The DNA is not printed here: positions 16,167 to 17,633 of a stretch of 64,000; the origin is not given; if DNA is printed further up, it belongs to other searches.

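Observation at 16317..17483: Monocistronic Rho-like protein with the Rho domain order but no P-loop: a possible catalytically dead Rho paralog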

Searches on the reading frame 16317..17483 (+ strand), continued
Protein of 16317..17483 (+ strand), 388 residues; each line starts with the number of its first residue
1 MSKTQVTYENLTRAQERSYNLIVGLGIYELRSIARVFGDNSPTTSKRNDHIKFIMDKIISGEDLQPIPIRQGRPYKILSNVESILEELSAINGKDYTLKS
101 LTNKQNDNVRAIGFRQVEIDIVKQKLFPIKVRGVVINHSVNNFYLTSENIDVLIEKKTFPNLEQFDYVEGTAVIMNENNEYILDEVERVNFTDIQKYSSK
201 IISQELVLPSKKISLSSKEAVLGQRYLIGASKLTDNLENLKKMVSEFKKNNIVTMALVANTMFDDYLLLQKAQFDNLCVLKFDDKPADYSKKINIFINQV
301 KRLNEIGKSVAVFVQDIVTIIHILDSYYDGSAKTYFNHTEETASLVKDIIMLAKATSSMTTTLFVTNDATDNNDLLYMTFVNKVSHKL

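Call 26: search_protein_families(library=pfam, proteins=[P0129, P0144, P0170, P0190, P0203, P0237, P0251, P0263, P0266, P0204], max_evalue=0.01)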
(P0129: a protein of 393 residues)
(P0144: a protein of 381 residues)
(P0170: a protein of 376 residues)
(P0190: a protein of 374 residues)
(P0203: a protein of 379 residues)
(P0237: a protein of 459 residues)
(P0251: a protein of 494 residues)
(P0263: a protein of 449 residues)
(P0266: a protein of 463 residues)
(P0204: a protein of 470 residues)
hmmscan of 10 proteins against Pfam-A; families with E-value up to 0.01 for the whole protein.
P0129 (393 aa): 2 families
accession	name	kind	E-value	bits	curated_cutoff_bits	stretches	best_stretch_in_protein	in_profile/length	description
PF07498.18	Rho_N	-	0.002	18.5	24.9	1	26-56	7-37/43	Rho termination factor, N-terminal domain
PF07497.18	Rho_RNA_bind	-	0.0034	17.6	27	1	150-196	24-71/73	Rho termination factor, RNA-binding domain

P0144 (381 aa): 2 families
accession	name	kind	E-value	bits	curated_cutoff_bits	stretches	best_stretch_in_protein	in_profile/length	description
PF07498.18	Rho_N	-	0.0001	22.6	24.9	1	17-51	3-37/43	Rho termination factor, N-terminal domain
PF01075.23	Glyco_transf_9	-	0.0092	15.8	22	0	228-291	120-184/247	Glycosyltransferase family 9 (heptosyltransferase)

P0170 (376 aa): 2 families
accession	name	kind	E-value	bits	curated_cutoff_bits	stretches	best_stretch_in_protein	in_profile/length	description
PF07498.18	Rho_N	-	0.0026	18.1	24.9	1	17-46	7-36/43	Rho termination factor, N-terminal domain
PF07497.18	Rho_RNA_bind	-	0.0095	16.2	27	0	137-184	24-72/73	Rho termination factor, RNA-binding domain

P0190 (374 aa): 1 family
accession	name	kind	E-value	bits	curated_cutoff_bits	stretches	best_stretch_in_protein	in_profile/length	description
PF07498.18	Rho_N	-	0.0034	17.8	24.9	1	10-42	2-34/43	Rho termination factor, N-terminal domain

P0203 (379 aa): 2 families
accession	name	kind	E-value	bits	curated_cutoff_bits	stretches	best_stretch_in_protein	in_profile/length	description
PF07497.18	Rho_RNA_bind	-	1.1e-06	28.8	27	1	115-181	3-72/73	Rho termination factor, RNA-binding domain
PF07498.18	Rho_N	-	0.0011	19.3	24.9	1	10-44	2-36/43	Rho termination factor, N-terminal domain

P0237 (459 aa): 6 families
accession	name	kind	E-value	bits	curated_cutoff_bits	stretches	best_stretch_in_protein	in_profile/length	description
PF00006.31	ATP-synt_ab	-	1.1e-10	42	29.5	1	230-407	8-198/213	ATP synthase alpha/beta family, nucleotide-binding domain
PF01637.24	ATPase_2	-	1.6e-05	25.3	33.2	1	239-335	23-125/225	ATPase domain predominantly from Archaea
PF07498.18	Rho_N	-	1.6e-05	25.2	24.9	1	12-48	3-39/43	Rho termination factor, N-terminal domain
PF13173.12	AAA_14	-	0.00023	21.6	27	1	239-292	5-55/129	AAA domain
PF14516.12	AAA_35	-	0.00059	19.2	27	0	236-277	31-72/331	AAA-like domain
PF13401.12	AAA_22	-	0.0018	19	27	1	239-331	8-95/130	AAA domain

P0251 (494 aa): 7 families
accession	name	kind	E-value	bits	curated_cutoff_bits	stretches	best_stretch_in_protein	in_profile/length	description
PF00006.31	ATP-synt_ab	-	1.3e-18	67.9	29.5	1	234-437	4-212/213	ATP synthase alpha/beta family, nucleotide-binding domain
PF13173.12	AAA_14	-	4.6e-06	27.1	27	1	249-356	7-87/129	AAA domain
PF13401.12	AAA_22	-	5.9e-06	27.1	27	1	247-345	8-97/130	AAA domain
PF13191.12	AAA_16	-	0.00019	22.4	32.6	1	235-346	13-147/167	AAA ATPase domain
PF05729.18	NACHT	-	0.0018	18.6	26.7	1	249-349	5-99/167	NACHT domain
PF00004.35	AAA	-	0.0071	17.2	21.2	0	249-351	3-77/131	ATPase family associated with various cellular activities (AAA)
PF13481.12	AAA_25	-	0.0072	16.4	27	0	223-272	14-61/195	AAA domain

P0263 (449 aa): 2 families
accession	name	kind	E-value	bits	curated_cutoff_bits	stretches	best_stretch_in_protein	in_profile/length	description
PF07497.18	Rho_RNA_bind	-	0.00025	21.2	27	1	120-182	8-70/73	Rho termination factor, RNA-binding domain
PF07498.18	Rho_N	-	0.0022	18.4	24.9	1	10-42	2-34/43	Rho termination factor, N-terminal domain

P0266 (463 aa): 7 families
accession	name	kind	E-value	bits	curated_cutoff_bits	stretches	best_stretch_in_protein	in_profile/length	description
PF00006.31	ATP-synt_ab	-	1.8e-14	54.3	29.5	1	228-411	7-199/213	ATP synthase alpha/beta family, nucleotide-binding domain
PF07498.18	Rho_N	-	3.9e-07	30.4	24.9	1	15-50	2-37/43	Rho termination factor, N-terminal domain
PF01637.24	ATPase_2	-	1.8e-06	28.4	33.2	1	221-331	6-122/225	ATPase domain predominantly from Archaea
PF13401.12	AAA_22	-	0.00032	21.4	27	1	238-282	8-52/130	AAA domain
PF05729.18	NACHT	-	0.0017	18.6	26.7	1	237-328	2-90/167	NACHT domain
PF13173.12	AAA_14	-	0.0038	17.7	27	1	238-280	5-46/129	AAA domain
PF13191.12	AAA_16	-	0.0039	18.1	32.6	0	228-261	15-50/167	AAA ATPase domain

P0204 (470 aa): 3 families
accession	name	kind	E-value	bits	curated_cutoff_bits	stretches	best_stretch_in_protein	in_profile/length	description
PF07497.18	Rho_RNA_bind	-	1.1e-08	35.2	27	1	125-194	1-71/73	Rho termination factor, RNA-binding domain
PF07498.18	Rho_N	-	3.4e-06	27.4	24.9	1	21-49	7-35/43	Rho termination factor, N-terminal domain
PF00006.31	ATP-synt_ab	-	0.00012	22.3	29.5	1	227-339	2-118/213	ATP synthase alpha/beta family, nucleotide-binding domain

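Call 27: list_cluster_members(proteins=[window:16317-17480:+, P0047, P0129, P0144, P0170, P0190, P0237, P0251, P0263, P0204])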
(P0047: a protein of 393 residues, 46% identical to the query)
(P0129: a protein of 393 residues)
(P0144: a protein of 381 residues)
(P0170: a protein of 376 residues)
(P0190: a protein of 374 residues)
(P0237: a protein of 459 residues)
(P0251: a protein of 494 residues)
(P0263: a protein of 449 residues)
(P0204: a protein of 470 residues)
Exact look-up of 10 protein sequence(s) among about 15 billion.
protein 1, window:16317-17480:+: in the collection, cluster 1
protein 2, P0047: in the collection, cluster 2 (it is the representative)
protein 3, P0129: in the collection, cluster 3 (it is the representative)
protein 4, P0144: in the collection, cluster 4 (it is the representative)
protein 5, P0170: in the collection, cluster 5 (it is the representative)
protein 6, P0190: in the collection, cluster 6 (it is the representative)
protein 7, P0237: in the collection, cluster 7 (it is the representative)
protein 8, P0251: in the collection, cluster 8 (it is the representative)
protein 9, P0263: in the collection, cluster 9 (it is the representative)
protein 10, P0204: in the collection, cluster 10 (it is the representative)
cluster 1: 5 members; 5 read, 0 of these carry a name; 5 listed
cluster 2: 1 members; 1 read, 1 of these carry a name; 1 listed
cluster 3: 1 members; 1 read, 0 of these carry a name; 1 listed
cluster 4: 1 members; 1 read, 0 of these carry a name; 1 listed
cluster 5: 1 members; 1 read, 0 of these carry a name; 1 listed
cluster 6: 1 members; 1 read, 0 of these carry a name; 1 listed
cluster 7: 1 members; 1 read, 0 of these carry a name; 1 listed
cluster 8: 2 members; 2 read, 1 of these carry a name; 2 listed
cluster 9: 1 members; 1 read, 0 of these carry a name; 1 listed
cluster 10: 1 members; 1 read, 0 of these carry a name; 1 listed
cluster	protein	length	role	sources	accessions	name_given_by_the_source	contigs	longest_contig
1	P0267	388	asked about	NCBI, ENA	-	-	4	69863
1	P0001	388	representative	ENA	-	-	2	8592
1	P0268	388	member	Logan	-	-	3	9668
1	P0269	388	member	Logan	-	-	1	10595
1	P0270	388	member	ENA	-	-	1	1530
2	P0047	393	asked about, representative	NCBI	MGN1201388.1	MAG: hypothetical protein ACI4R8_03940 [Candidatus Caccovivens sp.]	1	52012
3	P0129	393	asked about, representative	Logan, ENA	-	-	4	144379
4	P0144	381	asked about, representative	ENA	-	-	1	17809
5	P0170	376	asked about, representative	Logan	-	-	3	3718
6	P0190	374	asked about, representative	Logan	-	-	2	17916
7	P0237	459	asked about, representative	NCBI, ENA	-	-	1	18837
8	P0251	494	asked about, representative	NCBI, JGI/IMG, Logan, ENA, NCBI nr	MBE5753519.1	MAG: hypothetical protein E7343_05620 [Clostridiales bacterium] | hypothetical protein [Clostridiales bacterium]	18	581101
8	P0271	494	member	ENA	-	-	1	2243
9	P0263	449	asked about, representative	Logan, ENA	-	-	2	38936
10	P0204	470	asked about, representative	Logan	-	-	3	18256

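Call 33: find_encoding_contigs(protein=P0251, flank=8000, max_places=2)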
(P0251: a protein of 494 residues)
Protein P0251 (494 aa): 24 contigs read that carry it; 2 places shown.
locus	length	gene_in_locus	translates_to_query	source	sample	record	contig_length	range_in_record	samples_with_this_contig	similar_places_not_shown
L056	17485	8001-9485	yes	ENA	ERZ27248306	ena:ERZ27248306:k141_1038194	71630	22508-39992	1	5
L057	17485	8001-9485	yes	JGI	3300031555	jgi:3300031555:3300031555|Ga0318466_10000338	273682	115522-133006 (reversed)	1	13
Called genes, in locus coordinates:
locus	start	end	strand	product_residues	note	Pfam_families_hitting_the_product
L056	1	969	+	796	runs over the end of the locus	PF00580:UvrD-helicase, PF01443:Viral_helicase1 (faint), PF13245:AAA_19 (faint)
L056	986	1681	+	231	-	PF00702:Hydrolase, PF13419:HAD_2, PF13242:Hydrolase_like (weak)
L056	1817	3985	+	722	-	PF02518:HATPase_c, PF00204:DNA_gyraseB, PF01751:Toprim, PF00986:DNA_gyraseB_C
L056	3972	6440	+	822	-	PF00521:DNA_topoisoIV, PF03989:DNA_gyraseA_C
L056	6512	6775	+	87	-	PF12116:SpoIIID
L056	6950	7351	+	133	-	-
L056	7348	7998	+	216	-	PF13483:Lactamase_B_3, PF12706:Lactamase_B_2 (weak)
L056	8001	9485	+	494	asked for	PF00006:ATP-synt_ab, PF13173:AAA_14 (faint), PF13401:AAA_22 (weak)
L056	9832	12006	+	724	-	PF03477:ATP-cone, PF13597:NRDD, PF01228:Gly_radical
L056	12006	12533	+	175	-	PF13353:Fer4_12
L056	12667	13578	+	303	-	PF01226:Form_Nir_trans, PF14206:Cys_rich_CPCC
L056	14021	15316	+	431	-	PF01225:Mur_ligase (weak), PF08245:Mur_ligase_M, PF02875:Mur_ligase_C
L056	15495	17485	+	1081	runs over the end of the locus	PF17854:FtsK_alpha (weak), PF01580:FtsK_SpoIIIE, PF09397:FtsK_gamma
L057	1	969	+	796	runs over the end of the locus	PF00580:UvrD-helicase, PF01443:Viral_helicase1 (faint), PF13245:AAA_19 (faint)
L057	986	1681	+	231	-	PF00702:Hydrolase, PF13419:HAD_2, PF13242:Hydrolase_like (weak)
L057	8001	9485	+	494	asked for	PF00006:ATP-synt_ab, PF13173:AAA_14 (faint), PF13401:AAA_22 (weak)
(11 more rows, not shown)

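Call 34: find_encoding_contigs(protein=P0129, flank=8000, max_places=2)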
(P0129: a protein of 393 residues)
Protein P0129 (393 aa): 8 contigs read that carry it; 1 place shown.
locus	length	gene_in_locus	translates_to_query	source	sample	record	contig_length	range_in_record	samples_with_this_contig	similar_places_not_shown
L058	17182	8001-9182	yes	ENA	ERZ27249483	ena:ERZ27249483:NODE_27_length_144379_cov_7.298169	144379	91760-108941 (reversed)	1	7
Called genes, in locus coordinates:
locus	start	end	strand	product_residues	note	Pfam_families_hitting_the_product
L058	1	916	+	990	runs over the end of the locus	PF00112:Peptidase_C1, PF18560:Lectin_like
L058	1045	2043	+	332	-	PF00198:2-oxoacid_dh (weak)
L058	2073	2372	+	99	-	-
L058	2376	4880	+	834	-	PF02739:5_3_exonuc_N, PF01367:5_3_exonuc, PF01612:DNA_pol_A_exo1 (weak), PF00476:DNA_pol_A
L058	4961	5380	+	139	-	PF03652:RuvX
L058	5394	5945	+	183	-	-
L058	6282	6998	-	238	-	-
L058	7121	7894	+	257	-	PF08812:YtxC (weak)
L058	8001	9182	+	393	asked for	-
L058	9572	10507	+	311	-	PF07581:Glug (faint)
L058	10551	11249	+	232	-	-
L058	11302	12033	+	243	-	PF10096:DUF2334 (faint), PF01522:Polysacc_deac_1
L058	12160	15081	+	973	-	PF17854:FtsK_alpha, PF01580:FtsK_SpoIIIE, PF12846:AAA_10 (faint), PF09397:FtsK_gamma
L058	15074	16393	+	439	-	PF00919:UPF0004, PF04055:Radical_SAM, PF18693:TRAM_2 (weak)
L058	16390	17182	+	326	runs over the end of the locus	PF01066:CDP-OH_P_transf, PF09397:FtsK_gamma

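Call 41: search_protein_families(library=ncbifam, proteins=[P0129, P0144, P0170, P0190, P0203, P0237, P0251, P0263, P0259, P0204], max_evalue=0.01)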
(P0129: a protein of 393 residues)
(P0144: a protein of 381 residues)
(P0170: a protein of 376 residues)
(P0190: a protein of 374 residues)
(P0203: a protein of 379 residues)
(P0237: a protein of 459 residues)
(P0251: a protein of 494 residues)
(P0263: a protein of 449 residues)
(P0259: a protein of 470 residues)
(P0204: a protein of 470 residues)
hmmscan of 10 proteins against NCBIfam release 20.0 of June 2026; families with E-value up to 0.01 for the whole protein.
P0129 (393 aa): 2 families
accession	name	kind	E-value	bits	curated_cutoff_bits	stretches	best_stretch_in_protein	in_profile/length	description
NF006886.1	PRK09376.1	equivalog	2.5e-05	23.2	315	1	24-207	9-134/413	transcription termination factor Rho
TIGR00767.1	rho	equivalog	0.00059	18.8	509.45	1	23-206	8-133/415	transcription termination factor Rho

P0144 (381 aa): 0 families

P0170 (376 aa): 3 families
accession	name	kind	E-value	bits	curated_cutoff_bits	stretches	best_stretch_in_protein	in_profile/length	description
NF006886.1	PRK09376.1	equivalog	0.00028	19.8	315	1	13-186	7-126/413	transcription termination factor Rho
NF009495.0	PRK12855.1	subfamily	0.0047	17.2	180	0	324-367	21-63/103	hypothetical protein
TIGR00767.1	rho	equivalog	0.0048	15.8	509.45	0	13-187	7-127/415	transcription termination factor Rho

P0190 (374 aa): 2 families
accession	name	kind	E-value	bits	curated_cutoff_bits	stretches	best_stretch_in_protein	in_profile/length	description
NF006886.1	PRK09376.1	equivalog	0.00011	21.1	315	1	8-202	4-139/413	transcription termination factor Rho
TIGR00767.1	rho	equivalog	0.0011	17.9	509.45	1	8-189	4-126/415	transcription termination factor Rho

P0203 (379 aa): 2 families
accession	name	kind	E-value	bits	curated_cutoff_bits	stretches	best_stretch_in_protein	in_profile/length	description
NF006886.1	PRK09376.1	equivalog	2.4e-10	39.8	315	1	9-187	5-130/413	transcription termination factor Rho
TIGR00767.1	rho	equivalog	3.5e-08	32.7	509.45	1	9-187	5-130/415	transcription termination factor Rho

P0237 (459 aa): 13 families
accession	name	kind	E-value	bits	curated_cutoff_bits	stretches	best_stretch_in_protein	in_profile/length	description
NF006886.1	PRK09376.1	equivalog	1.6e-35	122.7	315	1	9-407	4-347/413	transcription termination factor Rho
TIGR00767.1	rho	equivalog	6.5e-34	117.5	509.45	1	9-406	4-346/415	transcription termination factor Rho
NF041509.1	paralog_Rho2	exception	6.9e-22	78.2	628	1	227-394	106-278/360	transcription termination factor Rho, short form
NF005523.0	PRK07165.1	equivalog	1.7e-07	30.3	414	1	228-331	137-246/509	ATP F0F1 synthase subunit alpha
NF045936.2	MSC_0619_alpha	exception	6.6e-07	28.3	520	1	227-330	132-241/505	MSC_0619 family F1-like ATPase alpha subunit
NF045863.1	glide_MMOB1660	exception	1e-06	28.1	600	1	230-336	133-247/515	MMOB1660 family gliding motility ATPase complex subunit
NF009884.0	PRK13343.1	equivalog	1.8e-05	23.6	554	1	230-336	158-272/507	F0F1 ATP synthase subunit alpha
TIGR03324.1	alt_F1F0_F1_al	exception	2e-05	23.5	750.5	1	227-406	153-348/497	alternate F1F0 ATPase, F1 subunit alpha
TIGR03420.1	DnaA_homol_Hda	equivalog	4.8e-05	23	194.8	1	235-286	37-88/226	DnaA regulatory inactivator Hda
NF053861.1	DS8_antiphage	equivalog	0.00013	19.9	790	1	223-287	357-421/994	anti-phage protein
TIGR00962.1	atpA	equivalog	0.0024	16.7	484.45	0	230-275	155-202/503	F0F1 ATP synthase subunit alpha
TIGR00176.1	mobB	equivalog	0.0036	17.3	76.2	0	241-268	4-33/155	molybdopterin-guanine dinucleotide biosynthesis protein B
TIGR03689.1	pup_AAA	equivalog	0.0047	15.7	504.75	1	221-331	203-300/512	proteasome ATPase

P0251 (494 aa): 24 families
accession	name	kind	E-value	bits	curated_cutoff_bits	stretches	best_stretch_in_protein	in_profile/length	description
NF006886.1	PRK09376.1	equivalog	5.5e-50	170.4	315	1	16-470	6-393/413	transcription termination factor Rho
TIGR00767.1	rho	equivalog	1.9e-46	158.8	509.45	1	16-466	6-389/415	transcription termination factor Rho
NF041509.1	paralog_Rho2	exception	1.8e-39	136.1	628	1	170-437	29-308/360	transcription termination factor Rho, short form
TIGR01026.1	fliI_yscN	subfamily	1.2e-12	47.4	379.5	1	225-462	144-382/440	FliI/YscN family ATPase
TIGR03497.1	FliI_clade2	equivalog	1.4e-11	44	629.8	1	153-438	46-333/413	flagellar protein export ATPase FliI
TIGR02546.1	III_secr_ATP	equivalog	6.5e-11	41.6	604.75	1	224-438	126-342/423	type III secretion system ATPase SctN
TIGR03496.1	FliI_clade1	equivalog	1.9e-09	36.8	619.1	1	228-438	121-335/414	flagellar protein export ATPase FliI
TIGR03498.1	FliI_clade3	equivalog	1.4e-07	30.6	587.45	1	223-439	119-339/418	flagellar protein export ATPase FliI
NF005523.0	PRK07165.1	equivalog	2.8e-07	29.6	414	1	223-435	124-339/509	ATP F0F1 synthase subunit alpha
NF045936.2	MSC_0619_alpha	exception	3.7e-07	29.2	520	1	221-436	118-336/505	MSC_0619 family F1-like ATPase alpha subunit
NF006012.0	PRK08149.1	equivalog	1.3e-06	27.6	594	1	239-451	149-363/431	type III secretion system ATPase SctN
NF003220.0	PRK04192.1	subfamily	1.9e-06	26.5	470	1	382-449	380-446/588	V-type ATP synthase subunit A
NF045934.1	MSC_0618_beta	exception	3.6e-06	26.1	570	1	221-436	115-337/451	MSC_0618 family F1-like ATPase beta subunit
NF005391.0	PRK06936.1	equivalog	3.2e-05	22.9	657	1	232-441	150-361/439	type III secretion system ATPase SctN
NF006290.1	PRK08472.1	equivalog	5e-05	22.3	644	1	223-444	136-359/433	flagellar protein export ATPase FliI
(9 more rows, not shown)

P0263 (449 aa): 3 families
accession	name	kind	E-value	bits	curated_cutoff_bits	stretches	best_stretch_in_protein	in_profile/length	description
TIGR00767.1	rho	equivalog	3.3e-29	102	509.45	1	6-442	2-391/415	transcription termination factor Rho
NF006886.1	PRK09376.1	equivalog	2.8e-27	95.5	315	1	7-439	3-388/413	transcription termination factor Rho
NF041509.1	paralog_Rho2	exception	5e-20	72.1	628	1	115-443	2-339/360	transcription termination factor Rho, short form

P0259 (470 aa): 3 families
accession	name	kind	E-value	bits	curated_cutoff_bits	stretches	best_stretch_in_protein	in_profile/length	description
NF006886.1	PRK09376.1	equivalog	8.9e-39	133.4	315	1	10-453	6-388/413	transcription termination factor Rho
TIGR00767.1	rho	equivalog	1.1e-38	133.2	509.45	1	10-443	6-375/415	transcription termination factor Rho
NF041509.1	paralog_Rho2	exception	3.4e-31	108.8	628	1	124-461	1-340/360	transcription termination factor Rho, short form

P0204 (470 aa): 3 families
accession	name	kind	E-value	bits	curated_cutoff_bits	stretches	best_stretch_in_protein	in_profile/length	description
NF006886.1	PRK09376.1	equivalog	7.9e-53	179.7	315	1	14-437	4-361/413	transcription termination factor Rho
TIGR00767.1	rho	equivalog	1.6e-52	178.8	509.45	1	15-436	5-360/415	transcription termination factor Rho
NF041509.1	paralog_Rho2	exception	1.6e-38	132.9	628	1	148-437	23-308/360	transcription termination factor Rho, short form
